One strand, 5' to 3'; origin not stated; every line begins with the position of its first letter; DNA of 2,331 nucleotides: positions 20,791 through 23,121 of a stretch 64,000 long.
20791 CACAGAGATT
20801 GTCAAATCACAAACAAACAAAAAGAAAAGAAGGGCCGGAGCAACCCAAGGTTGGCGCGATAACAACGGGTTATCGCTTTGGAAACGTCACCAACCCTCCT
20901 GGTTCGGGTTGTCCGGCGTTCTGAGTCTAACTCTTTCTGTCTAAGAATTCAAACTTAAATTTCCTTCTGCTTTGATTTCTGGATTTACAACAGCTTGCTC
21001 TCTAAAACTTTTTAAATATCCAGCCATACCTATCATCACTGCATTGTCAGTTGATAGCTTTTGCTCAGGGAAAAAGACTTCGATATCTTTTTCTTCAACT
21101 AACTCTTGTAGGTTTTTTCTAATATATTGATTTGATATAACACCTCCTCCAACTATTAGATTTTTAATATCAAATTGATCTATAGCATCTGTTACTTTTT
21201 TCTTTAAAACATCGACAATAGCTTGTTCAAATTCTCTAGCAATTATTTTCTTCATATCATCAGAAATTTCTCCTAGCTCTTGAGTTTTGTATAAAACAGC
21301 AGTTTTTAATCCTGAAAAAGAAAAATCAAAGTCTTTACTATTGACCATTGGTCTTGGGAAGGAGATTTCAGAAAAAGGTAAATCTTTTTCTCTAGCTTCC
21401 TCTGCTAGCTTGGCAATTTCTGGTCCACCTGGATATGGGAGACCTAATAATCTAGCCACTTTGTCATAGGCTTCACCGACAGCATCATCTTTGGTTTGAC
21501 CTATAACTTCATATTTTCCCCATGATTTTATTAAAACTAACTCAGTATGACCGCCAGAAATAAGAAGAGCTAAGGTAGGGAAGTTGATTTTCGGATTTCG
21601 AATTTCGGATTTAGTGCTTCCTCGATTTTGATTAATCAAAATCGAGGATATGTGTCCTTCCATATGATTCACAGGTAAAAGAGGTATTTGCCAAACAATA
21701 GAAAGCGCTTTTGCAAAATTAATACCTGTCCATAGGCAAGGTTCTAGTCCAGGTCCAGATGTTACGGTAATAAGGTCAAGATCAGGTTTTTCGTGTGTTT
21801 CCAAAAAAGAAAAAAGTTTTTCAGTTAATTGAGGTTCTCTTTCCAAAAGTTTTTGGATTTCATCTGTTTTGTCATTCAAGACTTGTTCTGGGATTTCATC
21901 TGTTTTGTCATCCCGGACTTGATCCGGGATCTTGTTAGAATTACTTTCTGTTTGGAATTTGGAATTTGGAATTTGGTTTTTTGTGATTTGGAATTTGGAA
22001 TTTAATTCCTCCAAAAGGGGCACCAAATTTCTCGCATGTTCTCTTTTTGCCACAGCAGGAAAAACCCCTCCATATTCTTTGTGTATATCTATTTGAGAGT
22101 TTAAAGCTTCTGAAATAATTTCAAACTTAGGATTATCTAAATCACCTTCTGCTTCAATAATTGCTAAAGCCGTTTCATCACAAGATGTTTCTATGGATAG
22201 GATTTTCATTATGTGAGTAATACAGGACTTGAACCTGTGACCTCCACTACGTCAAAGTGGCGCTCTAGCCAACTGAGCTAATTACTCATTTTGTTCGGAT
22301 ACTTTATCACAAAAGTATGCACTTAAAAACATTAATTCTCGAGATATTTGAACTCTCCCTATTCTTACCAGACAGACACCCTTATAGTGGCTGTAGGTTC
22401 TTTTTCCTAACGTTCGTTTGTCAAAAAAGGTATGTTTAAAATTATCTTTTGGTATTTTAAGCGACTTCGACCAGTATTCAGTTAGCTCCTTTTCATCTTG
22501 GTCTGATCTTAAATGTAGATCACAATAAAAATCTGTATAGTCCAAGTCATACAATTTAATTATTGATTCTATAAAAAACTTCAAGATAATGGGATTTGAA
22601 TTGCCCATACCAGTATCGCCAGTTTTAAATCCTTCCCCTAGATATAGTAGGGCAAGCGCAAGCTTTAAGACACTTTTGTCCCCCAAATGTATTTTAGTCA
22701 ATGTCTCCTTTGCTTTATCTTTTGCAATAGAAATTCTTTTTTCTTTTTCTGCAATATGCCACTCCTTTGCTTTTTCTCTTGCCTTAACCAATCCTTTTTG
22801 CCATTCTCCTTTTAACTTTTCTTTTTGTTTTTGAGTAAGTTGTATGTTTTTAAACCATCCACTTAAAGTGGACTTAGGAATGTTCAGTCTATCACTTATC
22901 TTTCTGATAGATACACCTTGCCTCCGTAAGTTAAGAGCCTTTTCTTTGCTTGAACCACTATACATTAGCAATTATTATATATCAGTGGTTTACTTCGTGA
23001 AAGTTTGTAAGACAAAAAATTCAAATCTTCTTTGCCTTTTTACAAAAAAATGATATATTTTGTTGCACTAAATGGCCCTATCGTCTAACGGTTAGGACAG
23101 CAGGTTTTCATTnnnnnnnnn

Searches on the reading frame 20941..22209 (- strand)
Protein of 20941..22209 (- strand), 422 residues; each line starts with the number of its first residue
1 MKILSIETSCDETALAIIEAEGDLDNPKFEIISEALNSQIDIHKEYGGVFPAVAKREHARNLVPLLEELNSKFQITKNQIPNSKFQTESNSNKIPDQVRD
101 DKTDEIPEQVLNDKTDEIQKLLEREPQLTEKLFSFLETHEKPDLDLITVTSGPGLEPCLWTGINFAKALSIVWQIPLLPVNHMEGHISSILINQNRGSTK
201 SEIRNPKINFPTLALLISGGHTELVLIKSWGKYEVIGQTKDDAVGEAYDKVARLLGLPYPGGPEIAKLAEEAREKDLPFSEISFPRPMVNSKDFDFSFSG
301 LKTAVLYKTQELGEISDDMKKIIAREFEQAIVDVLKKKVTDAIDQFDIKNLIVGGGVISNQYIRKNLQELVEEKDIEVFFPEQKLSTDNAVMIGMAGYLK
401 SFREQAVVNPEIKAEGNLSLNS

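Call 10: search_protein_families(library=pfam, proteins=[window:20941-22209:-])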
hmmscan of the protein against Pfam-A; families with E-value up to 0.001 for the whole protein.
window:20941-22209:- (422 aa): 2 families
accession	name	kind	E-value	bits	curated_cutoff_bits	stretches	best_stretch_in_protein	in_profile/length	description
PF00814.31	TsaD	-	1.1e-79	268.3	24.8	2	126-394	34-263/264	tRNA N6-adenosine threonylcarbamoyltransferase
PF22521.2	HypF_C_2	-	2.5e-08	34.5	27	1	317-394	163-240/241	Carbamoyltransferase, Kae1-like Domain, second subdomain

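Call 12: find_related_loci(query=window:20941-22209:-, collection=genome_contigs, flank=6000)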
Query window:20941-22209:- (422 aa) in genome_contigs; peptide patterns used: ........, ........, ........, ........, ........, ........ (x = any residue, [..] = any of these).
600 stretches matched a pattern (row limit reached: there are more); 552 encode a relative of the query (tblastn E <= 1e-3); the best 80 are kept; 80 distinct loci.
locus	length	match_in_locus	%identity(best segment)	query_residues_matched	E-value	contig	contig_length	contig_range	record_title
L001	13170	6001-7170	53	1-422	3e-150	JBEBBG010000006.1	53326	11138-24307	MAG: Candidatus Parcubacteria bacterium isolate arikareeriver_2019_sw_WHONDRS-S19S_0023_B_bin.8 scaffold_515310, whole g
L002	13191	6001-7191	53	1-421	2e-141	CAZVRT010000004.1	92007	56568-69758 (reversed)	MAG TPA_asm: uncultured Candidatus Saccharibacteria bacterium isolate SRP344714_co1_161 genome assembly, contig: NODE_56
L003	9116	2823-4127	50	1-420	8e-138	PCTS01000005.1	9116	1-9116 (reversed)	MAG: Candidatus Campbellbacteria bacterium CG22_combo_CG10-13_8_21_14_all_43_18 CG22_scaffold_5017_c, whole genome shotg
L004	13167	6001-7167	51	1-420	3e-136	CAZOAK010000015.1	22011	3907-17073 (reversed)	MAG TPA_asm: uncultured Candidatus Saccharibacteria bacterium isolate SRP286056_co3_36 genome assembly, contig: NODE_213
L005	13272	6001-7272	48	1-421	3e-134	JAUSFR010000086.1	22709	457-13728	MAG: bacterium isolate E14_maxbin.342_sub E14_k141_1603930, whole genome shotgun sequence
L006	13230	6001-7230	50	1-420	2e-134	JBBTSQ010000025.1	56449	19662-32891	MAG: Patescibacteria group bacterium isolate H41-bin135_1 H41_bin135_1_000000000025, whole genome shotgun sequence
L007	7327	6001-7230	51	1-420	7e-134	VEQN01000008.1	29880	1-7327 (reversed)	MAG: Candidatus Taylorbacteria bacterium isolate ZLKRG15 NODE_1214_length_29880_cov_4.568615, whole genome shotgun seque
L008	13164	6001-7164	52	1-418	2e-132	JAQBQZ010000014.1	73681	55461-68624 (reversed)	MAG: Candidatus Taylorbacteria bacterium isolate RYN_386 scaffold_2141332, whole genome shotgun sequence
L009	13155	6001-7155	50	1-421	4e-132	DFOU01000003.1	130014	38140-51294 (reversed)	MAG TPA_asm: Patescibacteria group bacterium UBA3533 UBA3533_contig_2459, whole genome shotgun sequence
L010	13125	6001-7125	54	1-400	1e-131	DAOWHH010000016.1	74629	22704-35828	MAG TPA_asm: bacterium isolate CSMAG_2012 CSMAG_2012_k141_150660_length_74629_cov_16.1518, whole genome shotgun sequence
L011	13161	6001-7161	50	1-422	6e-132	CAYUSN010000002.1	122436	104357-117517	MAG TPA_asm: uncultured Candidatus Saccharibacteria bacterium isolate SRP323723_co1_13 genome assembly, contig: NODE_127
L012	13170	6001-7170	50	1-420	5e-131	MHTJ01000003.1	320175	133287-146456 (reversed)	MAG: Candidatus Vogelbacteria bacterium RIFOXYD1_FULL_44_32 rifoxyd1_full_scaffold_27, whole genome shotgun sequence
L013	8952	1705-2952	52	1-420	1e-130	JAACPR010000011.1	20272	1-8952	MAG: Candidatus Parcubacteria bacterium isolate CG_2015-02_34_13 CG_2015-02_curated_scaffold_2029, whole genome shotgun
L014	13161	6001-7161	51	1-419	5e-130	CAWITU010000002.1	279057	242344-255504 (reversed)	MAG: uncultured bacterium isolate MFD01223.bin.2.44 genome assembly, contig: contig_20817, whole genome shotgun sequence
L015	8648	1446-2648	49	1-420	8e-130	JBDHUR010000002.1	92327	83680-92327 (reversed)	MAG: Candidatus Paceibacteria bacterium isolate AS-MESO-3CA.210 NODE_891_length_92327_cov_5.763176, whole genome shotgun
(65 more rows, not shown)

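Call 13: find_encoding_contigs(protein=window:20941-22209:-, flank=6000, max_places=10)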
Protein window:20941-22209:- (422 aa): 2 contigs read that carry it; 2 places shown.
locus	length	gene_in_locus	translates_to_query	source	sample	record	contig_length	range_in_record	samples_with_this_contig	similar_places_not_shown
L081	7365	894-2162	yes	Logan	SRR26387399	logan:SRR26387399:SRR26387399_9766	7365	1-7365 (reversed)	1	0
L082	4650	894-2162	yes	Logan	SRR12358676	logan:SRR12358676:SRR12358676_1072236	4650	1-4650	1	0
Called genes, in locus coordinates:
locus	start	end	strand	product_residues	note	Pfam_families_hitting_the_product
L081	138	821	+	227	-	PF13384:HTH_23 (faint)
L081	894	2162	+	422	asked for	PF00814:TsaD, PF22521:HypF_C_2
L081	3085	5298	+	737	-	PF00133:tRNA-synt_1, PF09334:tRNA-synt_1g, PF13603:tRNA-synt_1_2 (faint), PF09334:tRNA-synt_1g, PF00133:tRNA-synt_1, PF08264:Anticodon_1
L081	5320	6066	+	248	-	PF13367:PrsW-protease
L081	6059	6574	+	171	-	PF00011:HSP20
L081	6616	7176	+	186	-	-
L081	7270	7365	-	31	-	?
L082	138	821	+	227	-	PF13384:HTH_23 (faint)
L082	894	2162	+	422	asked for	PF00814:TsaD, PF22521:HypF_C_2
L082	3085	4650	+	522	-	?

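Call 20: find_homologous_proteins(query=window:20941-22209:-, max_evalue=1e-80)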
Query window:20941-22209:- (422 aa): 7788 proteins with E <= 1e-80 among 8000 candidates; the best 120 are listed.
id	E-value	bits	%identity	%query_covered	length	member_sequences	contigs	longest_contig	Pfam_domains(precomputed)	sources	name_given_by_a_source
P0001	3.9e-261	884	97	100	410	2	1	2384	PF00814.32,PF22521.3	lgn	-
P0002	2.9e-159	548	60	100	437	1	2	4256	PF00814.32,PF22521.3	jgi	jgi:N6-L-threonylcarbamoyladenine synthase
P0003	9.4e-150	517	59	100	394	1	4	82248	PF00814.32,PF22521.3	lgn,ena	-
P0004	1.0e-149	517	59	100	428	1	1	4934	PF00814.32,PF22521.3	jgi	jgi:N6-L-threonylcarbamoyladenine synthase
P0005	1.1e-148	514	59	100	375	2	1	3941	PF00814.32,PF22521.3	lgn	-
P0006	2.5e-148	512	60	100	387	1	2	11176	PF00814.32,PF22521.3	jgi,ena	-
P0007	6.0e-145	501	56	100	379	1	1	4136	PF00814.32,PF22521.3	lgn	-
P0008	1.2e-144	500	56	99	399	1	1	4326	PF00814.32,PF22521.3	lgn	-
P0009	2.2e-144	499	59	100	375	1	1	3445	PF00814.32,PF22521.3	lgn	-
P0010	1.2e-143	497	57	100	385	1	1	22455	PF00814.32,PF22521.3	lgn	-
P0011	1.7e-143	496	57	99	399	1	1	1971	PF00814.32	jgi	-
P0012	5.5e-143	495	58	100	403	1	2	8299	PF00814.32,PF22521.3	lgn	-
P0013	7.4e-143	494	58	100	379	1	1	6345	PF00814.32,PF22521.3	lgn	-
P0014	9.4e-143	494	55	100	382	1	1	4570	PF00814.32,PF22521.3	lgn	-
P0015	1.1e-142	494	58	100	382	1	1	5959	PF00814.32,PF22521.3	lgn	-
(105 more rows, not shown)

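Call 21: find_encoding_contigs(protein=P0001, flank=6000, max_places=4)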
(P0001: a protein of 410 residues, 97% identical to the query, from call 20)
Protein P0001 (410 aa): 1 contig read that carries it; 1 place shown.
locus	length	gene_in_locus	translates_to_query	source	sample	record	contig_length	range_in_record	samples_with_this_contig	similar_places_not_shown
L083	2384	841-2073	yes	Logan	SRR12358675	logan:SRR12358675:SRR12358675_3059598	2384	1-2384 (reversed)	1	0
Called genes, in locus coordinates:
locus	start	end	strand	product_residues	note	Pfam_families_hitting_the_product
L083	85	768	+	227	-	PF13384:HTH_23 (faint)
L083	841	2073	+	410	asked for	PF00814:TsaD, PF22521:HypF_C_2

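Call 22: find_encoding_contigs(protein=P0003, flank=6000, max_places=4)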
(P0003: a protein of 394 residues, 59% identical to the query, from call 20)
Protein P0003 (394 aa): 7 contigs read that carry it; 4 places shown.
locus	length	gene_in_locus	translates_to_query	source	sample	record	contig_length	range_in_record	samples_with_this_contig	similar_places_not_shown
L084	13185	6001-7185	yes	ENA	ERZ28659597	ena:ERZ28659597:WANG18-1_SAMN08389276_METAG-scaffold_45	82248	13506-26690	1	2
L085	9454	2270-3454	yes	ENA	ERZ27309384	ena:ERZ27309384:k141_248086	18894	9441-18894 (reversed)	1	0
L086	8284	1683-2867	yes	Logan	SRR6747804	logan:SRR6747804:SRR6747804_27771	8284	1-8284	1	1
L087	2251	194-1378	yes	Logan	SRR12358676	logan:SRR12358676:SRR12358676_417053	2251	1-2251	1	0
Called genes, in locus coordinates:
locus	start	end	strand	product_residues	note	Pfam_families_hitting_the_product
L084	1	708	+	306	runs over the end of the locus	PF00890:FAD_binding_2 (weak), PF01134:GIDA (faint), PF01266:DAO (faint), PF03486:HI0933_like (faint), PF05834:Lycopene_cycl (faint), PF07992:Pyr_redox_2, PF13738:Pyr_redox_3, PF00070:Pyr_redox, +1 more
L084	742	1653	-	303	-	PF28597:T2SSF_N, PF00482:T2SSF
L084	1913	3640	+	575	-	-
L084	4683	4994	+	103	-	-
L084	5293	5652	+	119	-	-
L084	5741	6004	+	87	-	-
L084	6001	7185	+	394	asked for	PF00814:TsaD, PF22521:HypF_C_2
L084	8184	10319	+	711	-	PF00133:tRNA-synt_1, PF09334:tRNA-synt_1g, PF13603:tRNA-synt_1_2 (faint), PF01921:tRNA-synt_1f (faint), PF09334:tRNA-synt_1g, PF08264:Anticodon_1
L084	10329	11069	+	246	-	PF13367:PrsW-protease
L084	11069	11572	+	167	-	PF00011:HSP20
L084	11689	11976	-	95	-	-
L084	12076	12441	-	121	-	-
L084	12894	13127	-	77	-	PF13192:Thioredoxin_3 (weak), PF00462:Glutaredoxin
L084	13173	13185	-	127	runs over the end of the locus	PF04977:DivIC (weak)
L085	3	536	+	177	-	?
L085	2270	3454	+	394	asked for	PF00814:TsaD, PF22521:HypF_C_2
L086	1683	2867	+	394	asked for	PF00814:TsaD, PF22521:HypF_C_2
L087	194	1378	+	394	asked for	PF00814:TsaD, PF22521:HypF_C_2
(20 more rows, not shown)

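Call 23: find_encoding_contigs(protein=P0006, flank=6000, max_places=4)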
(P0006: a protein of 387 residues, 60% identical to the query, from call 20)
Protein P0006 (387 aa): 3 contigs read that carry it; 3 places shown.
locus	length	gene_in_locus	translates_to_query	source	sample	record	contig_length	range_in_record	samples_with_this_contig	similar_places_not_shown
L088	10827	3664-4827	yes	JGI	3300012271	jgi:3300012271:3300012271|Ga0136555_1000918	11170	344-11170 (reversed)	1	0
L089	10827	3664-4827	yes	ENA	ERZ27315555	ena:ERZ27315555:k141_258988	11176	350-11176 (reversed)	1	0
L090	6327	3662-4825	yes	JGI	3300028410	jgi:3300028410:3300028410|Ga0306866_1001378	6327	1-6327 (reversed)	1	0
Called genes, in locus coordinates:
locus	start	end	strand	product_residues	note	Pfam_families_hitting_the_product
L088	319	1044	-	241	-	-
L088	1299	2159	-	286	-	-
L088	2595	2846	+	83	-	-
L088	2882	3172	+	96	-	PF03473:MOSC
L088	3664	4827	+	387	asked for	PF00814:TsaD, PF22521:HypF_C_2 (weak)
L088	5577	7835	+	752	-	PF00133:tRNA-synt_1, PF09334:tRNA-synt_1g, PF13603:tRNA-synt_1_2 (weak), PF00133:tRNA-synt_1, PF09334:tRNA-synt_1g (weak), PF08264:Anticodon_1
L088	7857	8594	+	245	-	PF13367:PrsW-protease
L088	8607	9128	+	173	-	PF00011:HSP20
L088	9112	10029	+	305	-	PF02729:OTCace_N, PF00185:OTCace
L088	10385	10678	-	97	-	-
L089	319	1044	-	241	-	-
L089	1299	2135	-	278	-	-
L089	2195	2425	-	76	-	-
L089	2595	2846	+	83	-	-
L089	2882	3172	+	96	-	PF03473:MOSC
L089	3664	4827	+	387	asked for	PF00814:TsaD, PF22521:HypF_C_2 (weak)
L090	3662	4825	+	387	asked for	PF00814:TsaD, PF22521:HypF_C_2 (weak)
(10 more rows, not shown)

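Call 24: find_encoding_contigs(protein=P0002, flank=6000, max_places=4)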
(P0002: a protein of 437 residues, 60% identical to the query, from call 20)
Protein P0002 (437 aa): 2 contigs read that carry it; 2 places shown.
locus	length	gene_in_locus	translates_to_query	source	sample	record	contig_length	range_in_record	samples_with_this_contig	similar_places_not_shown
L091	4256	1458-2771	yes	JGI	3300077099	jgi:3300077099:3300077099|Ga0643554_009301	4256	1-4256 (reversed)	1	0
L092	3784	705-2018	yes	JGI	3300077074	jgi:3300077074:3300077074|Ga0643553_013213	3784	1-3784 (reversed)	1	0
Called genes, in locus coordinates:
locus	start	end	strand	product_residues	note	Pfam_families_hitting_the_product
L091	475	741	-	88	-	-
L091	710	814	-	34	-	-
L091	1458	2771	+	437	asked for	PF00814:TsaD, PF22521:HypF_C_2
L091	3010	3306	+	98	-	-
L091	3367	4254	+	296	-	?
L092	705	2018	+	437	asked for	PF00814:TsaD, PF22521:HypF_C_2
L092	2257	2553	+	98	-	-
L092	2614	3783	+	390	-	?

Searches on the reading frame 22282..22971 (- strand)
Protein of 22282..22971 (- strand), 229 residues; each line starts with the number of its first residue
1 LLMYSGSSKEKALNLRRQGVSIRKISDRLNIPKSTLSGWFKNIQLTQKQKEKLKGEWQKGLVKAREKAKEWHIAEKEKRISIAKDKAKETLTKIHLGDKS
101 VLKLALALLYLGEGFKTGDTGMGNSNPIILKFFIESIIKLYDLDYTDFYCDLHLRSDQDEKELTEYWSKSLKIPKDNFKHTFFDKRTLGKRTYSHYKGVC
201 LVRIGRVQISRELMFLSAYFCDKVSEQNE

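Call 10: search_protein_families(library=pfam, proteins=[window:22282-22971:-])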
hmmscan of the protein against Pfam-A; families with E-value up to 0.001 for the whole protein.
window:22282-22971:- (229 aa): 1 family
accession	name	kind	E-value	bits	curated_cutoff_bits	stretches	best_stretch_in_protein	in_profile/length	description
PF13384.12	HTH_23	-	1.4e-05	25.1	24.6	1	11-42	9-40/50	Homeodomain-like domain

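Call 99: search_protein_families(library=pfam, max_evalue=1, proteins=[window:22282-22971:-])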
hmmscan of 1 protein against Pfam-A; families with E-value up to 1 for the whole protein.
window:22282-22971:- (229 aa): 12 families
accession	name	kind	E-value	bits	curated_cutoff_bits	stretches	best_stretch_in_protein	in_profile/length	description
PF13384.12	HTH_23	-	1.4e-05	25.1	24.6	1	11-42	9-40/50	Homeodomain-like domain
PF01381.28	HTH_3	-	0.0091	16.4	23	1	17-44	7-34/55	Helix-turn-helix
PF25787.1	HTH_SB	-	0.012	15.8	43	1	10-36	13-39/53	Sleeping Beauty transposase HTH domain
PF13936.12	HTH_38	-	0.012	15.7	27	1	11-37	12-38/44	Helix-turn-helix domain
PF15015.11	NYD-SP12_N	-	0.012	14.5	29.2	1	36-113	52-128/564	Spermatogenesis-associated, N-terminal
PF14493.12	HTH_40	-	0.013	16.2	27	1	8-46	1-39/89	Helix-turn-helix domain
PF02796.21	HTH_7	-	0.021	15.4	23.8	1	10-36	12-38/45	Helix-turn-helix domain of resolvase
PF13518.12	HTH_28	-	0.035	14.6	25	1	9-41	2-34/52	Helix-turn-helix domain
PF09736.14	Bud13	-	0.054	14.3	27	1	46-91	27-72/144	Pre-mRNA-splicing factor of RES complex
PF05225.22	HTH_psq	-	0.06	13.5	20.4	1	15-41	11-37/45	helix-turn-helix, Psq domain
PF09339.16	HTH_IclR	-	0.13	12.5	22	1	12-36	11-35/52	IclR helix-turn-helix domain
PF07022.19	Phage_CI_repr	-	0.17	12.7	22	1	21-41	13-34/65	Bacteriophage CI repressor helix-turn-helix domain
